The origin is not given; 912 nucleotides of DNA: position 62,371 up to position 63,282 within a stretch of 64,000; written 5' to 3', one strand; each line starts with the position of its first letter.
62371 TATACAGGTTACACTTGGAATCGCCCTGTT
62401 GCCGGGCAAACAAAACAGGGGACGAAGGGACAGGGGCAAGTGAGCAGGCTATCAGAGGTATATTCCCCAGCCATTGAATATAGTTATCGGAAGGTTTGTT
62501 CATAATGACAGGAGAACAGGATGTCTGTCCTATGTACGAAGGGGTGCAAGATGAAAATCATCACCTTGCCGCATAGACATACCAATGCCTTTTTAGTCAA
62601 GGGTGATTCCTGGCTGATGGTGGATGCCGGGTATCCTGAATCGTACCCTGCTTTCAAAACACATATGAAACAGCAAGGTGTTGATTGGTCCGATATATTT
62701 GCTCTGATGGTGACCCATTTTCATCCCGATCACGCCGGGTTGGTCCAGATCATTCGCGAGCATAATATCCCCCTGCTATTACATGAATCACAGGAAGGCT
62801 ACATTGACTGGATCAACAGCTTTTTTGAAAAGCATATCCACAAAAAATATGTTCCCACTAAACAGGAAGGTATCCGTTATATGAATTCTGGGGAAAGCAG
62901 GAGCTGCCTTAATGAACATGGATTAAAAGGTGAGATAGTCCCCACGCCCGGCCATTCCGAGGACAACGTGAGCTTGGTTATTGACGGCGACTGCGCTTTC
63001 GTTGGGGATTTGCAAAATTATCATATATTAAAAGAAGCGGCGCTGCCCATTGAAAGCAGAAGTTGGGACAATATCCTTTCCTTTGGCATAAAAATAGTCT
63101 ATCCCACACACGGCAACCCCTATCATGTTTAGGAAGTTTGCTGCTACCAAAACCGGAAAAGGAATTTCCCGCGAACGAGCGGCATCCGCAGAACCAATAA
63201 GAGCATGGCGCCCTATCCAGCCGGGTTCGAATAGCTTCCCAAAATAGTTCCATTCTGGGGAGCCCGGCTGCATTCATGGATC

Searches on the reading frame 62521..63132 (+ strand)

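Call 73: search_protein_families(library=pfam, proteins=[window:62521-63132:+], max_evalue=0.00001)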
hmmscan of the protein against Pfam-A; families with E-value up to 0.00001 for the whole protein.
window:62521-63132:+ (203 aa): 1 family
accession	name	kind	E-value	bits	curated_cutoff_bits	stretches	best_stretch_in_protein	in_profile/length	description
PF00753.33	Lactamase_B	-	2e-16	61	22.7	1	19-197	4-196/196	Metallo-beta-lactamase superfamily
